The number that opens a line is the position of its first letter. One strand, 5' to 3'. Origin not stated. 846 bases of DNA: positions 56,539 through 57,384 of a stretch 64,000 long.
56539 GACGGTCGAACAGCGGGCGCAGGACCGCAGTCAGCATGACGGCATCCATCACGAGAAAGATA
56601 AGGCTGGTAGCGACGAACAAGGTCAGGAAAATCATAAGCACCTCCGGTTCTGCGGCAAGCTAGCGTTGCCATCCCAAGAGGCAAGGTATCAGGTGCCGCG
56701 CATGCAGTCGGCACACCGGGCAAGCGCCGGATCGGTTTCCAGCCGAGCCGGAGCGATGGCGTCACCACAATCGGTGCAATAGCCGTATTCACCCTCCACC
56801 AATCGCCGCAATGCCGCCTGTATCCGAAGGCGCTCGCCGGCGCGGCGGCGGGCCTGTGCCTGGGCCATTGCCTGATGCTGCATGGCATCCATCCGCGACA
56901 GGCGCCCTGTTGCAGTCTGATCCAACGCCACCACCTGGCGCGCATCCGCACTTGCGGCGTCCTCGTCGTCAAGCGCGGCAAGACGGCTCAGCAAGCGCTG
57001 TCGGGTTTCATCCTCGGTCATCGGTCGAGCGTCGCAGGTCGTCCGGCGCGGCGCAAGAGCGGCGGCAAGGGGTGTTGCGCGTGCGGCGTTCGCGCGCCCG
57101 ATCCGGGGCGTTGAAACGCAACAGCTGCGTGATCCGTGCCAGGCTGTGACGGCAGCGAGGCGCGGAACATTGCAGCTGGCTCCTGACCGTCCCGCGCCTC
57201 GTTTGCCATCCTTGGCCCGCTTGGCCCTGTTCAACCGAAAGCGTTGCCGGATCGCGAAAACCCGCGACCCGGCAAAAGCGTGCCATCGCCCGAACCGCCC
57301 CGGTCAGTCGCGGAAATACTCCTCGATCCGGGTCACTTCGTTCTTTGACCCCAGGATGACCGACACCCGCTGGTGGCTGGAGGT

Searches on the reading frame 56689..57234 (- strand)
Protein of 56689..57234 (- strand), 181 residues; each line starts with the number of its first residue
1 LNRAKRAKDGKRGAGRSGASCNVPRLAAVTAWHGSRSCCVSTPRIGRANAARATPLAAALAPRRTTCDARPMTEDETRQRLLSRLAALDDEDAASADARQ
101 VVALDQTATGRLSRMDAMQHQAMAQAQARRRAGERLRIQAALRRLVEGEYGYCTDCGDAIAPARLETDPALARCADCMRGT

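Call 3: search_protein_families(library=pfam, proteins=[window:56689-57234:-], max_evalue=0.01)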
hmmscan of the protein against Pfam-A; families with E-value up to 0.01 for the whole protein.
window:56689-57234:- (181 aa): 1 family
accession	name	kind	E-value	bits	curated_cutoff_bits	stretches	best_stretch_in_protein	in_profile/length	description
PF01258.23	zf-dskA_traR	-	1.8e-07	31.5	24.9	1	148-177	1-30/36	Prokaryotic dksA/traR C4-type zinc finger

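Call 4: search_protein_families(library=ncbifam, proteins=[window:56689-57234:-], max_evalue=0.01)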
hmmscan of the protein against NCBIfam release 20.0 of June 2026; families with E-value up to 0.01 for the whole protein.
window:56689-57234:- (181 aa): 5 families
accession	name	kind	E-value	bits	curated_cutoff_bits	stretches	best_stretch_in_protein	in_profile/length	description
TIGR02420.1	dksA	equivalog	8.9e-09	35.8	115.5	1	137-177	67-107/110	RNA polymerase-binding protein DksA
TIGR02890.1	bacill_yteA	subfamily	3.5e-08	33.7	134.4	1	136-179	72-115/159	regulatory protein, yteA family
NF033459.1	DksA_like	equivalog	8.4e-08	32.5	105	1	122-178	50-106/113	RNA polymerase-binding protein DksA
TIGR02419.1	C4_traR_proteo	subfamily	3.4e-05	24.3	59.7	1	125-177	5-59/64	phage/conjugal plasmid C-4 type zinc finger protein, TraR family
NF008045.0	PRK10778.1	equivalog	4.3e-05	23.8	289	1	128-178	86-139/151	RNA polymerase-binding protein DksA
